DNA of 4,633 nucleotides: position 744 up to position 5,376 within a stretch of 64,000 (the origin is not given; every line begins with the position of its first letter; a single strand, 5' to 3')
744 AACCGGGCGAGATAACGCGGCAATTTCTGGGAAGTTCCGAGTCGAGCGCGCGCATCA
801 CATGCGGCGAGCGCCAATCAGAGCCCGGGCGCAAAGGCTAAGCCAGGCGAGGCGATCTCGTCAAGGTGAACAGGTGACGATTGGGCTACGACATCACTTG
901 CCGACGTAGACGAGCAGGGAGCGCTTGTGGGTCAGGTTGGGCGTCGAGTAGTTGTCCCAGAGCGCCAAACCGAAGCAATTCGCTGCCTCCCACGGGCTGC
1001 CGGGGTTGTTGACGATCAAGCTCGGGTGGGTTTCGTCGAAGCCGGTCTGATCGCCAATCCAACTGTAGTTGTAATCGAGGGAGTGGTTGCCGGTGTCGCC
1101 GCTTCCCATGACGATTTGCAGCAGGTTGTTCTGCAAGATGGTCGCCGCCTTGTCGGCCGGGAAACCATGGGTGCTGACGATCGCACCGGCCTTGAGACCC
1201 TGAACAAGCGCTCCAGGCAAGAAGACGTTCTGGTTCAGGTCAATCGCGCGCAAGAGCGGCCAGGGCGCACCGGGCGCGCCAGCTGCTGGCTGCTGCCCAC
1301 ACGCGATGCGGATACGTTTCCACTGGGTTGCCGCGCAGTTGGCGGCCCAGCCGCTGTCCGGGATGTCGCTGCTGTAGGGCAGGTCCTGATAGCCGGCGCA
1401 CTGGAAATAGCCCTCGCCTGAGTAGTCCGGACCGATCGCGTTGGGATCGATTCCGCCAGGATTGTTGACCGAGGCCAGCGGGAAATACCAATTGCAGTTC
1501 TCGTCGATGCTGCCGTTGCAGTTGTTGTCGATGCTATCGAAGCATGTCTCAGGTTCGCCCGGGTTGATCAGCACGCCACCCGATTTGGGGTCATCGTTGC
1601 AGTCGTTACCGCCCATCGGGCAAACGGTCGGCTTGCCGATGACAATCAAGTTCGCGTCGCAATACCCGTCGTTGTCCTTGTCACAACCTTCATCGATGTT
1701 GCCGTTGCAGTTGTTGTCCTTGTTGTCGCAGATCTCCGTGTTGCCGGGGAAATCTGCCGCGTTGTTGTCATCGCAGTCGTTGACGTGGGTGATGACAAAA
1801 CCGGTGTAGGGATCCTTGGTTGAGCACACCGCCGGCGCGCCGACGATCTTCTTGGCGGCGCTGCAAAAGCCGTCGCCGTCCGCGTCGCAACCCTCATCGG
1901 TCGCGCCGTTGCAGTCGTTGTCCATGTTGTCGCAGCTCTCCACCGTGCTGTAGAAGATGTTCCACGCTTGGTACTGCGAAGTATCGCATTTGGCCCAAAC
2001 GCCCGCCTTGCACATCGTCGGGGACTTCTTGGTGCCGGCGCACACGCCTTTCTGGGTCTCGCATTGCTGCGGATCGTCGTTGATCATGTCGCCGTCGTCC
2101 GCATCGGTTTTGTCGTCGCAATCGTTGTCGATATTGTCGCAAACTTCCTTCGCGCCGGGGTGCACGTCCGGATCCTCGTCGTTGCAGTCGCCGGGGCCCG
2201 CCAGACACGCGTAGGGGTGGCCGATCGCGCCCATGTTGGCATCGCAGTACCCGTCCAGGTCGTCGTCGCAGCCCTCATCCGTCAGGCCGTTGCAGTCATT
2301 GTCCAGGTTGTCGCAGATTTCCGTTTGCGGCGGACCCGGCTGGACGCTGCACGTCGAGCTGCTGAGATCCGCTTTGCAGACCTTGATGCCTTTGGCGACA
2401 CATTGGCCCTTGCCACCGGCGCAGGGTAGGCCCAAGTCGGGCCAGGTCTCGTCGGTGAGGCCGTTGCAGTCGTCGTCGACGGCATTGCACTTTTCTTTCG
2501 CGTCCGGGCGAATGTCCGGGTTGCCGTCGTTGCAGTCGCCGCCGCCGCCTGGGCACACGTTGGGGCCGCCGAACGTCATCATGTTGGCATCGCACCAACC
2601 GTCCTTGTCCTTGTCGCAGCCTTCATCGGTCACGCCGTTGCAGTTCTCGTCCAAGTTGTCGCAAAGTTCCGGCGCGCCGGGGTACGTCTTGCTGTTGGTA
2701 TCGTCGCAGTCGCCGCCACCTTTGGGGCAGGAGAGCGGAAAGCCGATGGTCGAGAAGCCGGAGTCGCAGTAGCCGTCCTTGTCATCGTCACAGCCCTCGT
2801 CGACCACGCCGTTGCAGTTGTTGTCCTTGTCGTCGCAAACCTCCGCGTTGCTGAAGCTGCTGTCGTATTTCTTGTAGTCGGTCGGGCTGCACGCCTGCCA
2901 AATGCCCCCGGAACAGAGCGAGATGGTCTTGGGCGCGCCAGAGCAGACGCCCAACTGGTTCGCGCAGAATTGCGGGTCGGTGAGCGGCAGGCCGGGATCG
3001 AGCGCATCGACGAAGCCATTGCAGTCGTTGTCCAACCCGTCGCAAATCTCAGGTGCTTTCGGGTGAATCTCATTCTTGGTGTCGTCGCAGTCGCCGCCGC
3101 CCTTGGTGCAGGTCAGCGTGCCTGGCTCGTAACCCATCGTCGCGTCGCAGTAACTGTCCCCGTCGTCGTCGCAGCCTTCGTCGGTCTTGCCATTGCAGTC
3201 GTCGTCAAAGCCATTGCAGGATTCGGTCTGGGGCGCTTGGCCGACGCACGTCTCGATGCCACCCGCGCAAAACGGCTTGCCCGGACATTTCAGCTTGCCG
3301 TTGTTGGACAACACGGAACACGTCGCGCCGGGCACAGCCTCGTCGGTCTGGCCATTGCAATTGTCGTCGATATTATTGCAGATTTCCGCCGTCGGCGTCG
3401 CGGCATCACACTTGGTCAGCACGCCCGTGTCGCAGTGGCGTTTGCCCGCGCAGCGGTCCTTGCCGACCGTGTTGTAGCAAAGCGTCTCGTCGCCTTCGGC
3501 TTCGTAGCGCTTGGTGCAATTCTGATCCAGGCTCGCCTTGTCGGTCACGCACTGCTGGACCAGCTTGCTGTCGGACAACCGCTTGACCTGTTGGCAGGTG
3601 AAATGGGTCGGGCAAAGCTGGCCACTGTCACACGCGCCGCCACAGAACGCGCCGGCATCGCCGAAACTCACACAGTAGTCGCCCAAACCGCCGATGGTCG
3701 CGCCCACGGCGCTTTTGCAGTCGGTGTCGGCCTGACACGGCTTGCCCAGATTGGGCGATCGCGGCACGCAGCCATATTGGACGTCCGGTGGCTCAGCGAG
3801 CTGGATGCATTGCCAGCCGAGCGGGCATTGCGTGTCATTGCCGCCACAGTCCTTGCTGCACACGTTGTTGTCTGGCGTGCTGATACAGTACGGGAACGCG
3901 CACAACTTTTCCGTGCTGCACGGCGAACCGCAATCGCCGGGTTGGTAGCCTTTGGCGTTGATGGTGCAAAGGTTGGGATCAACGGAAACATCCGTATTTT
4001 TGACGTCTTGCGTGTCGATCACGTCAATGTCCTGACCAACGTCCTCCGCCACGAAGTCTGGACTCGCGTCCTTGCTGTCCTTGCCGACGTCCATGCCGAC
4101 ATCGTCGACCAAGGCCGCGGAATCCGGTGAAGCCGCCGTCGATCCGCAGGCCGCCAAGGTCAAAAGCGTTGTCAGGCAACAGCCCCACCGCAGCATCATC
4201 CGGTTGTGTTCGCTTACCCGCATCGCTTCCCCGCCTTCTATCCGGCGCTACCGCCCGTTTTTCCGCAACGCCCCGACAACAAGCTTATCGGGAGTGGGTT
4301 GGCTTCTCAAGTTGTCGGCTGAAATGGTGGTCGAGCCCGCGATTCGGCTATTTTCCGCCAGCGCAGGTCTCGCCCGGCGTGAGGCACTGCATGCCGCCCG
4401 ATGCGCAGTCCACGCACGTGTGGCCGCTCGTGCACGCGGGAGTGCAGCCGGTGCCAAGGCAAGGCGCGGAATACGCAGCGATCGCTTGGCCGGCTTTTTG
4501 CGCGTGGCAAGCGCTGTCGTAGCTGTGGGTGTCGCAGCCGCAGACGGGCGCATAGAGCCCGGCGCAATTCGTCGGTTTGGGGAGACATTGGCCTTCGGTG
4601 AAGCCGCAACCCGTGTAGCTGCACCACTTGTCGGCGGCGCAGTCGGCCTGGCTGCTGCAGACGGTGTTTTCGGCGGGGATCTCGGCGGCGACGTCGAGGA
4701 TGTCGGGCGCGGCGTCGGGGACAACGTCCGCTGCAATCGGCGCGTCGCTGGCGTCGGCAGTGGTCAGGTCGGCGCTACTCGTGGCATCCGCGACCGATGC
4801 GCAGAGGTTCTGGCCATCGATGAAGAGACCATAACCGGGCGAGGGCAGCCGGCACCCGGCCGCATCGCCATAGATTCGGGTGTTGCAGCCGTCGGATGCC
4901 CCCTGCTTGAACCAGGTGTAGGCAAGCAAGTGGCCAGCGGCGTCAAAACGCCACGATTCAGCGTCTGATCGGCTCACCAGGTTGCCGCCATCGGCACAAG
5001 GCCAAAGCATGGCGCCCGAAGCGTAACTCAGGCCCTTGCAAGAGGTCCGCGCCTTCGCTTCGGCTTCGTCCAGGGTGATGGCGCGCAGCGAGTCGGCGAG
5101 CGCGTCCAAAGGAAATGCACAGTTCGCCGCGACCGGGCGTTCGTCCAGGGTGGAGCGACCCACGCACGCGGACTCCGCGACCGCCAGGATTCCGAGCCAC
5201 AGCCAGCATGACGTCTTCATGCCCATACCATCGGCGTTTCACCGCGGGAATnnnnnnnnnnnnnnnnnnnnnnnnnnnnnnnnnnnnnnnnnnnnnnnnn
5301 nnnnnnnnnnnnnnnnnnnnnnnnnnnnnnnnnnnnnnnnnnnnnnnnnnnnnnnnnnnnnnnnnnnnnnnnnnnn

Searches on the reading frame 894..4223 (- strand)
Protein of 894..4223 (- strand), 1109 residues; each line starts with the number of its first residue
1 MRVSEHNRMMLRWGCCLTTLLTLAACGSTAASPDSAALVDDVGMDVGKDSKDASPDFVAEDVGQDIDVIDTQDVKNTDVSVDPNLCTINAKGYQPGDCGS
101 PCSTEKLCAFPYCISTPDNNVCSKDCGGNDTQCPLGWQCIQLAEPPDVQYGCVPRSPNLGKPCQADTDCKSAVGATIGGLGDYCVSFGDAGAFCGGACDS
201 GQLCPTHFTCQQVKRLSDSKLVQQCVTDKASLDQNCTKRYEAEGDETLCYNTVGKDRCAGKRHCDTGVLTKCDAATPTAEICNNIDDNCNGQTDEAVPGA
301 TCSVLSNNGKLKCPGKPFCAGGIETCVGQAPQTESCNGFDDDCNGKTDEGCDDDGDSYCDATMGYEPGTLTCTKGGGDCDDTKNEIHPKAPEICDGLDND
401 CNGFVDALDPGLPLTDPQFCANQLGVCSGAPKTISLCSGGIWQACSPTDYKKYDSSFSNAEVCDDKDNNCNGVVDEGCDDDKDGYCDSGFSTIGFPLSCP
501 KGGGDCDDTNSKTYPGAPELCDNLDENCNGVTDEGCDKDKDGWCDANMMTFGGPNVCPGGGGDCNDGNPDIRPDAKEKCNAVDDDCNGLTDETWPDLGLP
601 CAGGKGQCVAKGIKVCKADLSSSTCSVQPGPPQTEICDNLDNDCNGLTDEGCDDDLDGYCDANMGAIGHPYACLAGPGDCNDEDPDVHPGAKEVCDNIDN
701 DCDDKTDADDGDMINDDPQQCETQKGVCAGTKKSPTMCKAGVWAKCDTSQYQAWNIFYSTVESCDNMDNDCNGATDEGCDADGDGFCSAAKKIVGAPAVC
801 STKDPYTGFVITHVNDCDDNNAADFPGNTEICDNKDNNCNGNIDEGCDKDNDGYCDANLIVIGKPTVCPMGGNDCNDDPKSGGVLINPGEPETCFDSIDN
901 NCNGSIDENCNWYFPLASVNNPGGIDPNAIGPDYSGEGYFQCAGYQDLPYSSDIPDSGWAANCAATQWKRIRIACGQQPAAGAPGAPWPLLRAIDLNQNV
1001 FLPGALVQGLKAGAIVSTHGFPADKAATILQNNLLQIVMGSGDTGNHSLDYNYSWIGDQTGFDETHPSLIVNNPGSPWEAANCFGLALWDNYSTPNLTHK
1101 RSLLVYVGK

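Call 7: search_protein_families(library=pfam, proteins=[window:894-4223:-], max_evalue=0.01)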
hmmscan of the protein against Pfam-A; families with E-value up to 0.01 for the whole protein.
window:894-4223:- (1109 aa): 1 family
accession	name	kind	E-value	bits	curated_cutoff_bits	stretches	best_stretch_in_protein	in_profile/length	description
PF11617.13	Cu-binding_MopE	-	6.2e-72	237.9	27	11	505-534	1-30/30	Putative metal-binding motif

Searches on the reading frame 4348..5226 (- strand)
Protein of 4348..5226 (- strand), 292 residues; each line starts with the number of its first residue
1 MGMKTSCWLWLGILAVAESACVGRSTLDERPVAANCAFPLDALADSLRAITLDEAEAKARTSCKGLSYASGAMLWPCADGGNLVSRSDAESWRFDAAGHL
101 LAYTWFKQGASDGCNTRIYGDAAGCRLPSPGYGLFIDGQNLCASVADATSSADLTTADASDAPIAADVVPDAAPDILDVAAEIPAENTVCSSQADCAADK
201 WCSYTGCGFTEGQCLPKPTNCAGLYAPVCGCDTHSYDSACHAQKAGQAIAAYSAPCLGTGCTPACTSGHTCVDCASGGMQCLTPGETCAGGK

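Call 7: search_protein_families(library=pfam, proteins=[window:4348-5226:-], max_evalue=0.01)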
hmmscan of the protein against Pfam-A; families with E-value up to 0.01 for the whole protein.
window:4348-5226:- (292 aa): 1 family
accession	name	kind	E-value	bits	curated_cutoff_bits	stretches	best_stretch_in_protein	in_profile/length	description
PF00050.26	Kazal_1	-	0.0013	19.1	21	1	214-241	1-29/49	Kazal-type serine protease inhibitor domain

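Call 60: search_protein_families(library=padloc, proteins=[window:4348-5226:-], max_evalue=0.01)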
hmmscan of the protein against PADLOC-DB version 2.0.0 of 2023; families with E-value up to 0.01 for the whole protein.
window:4348-5226:- (292 aa): 0 families
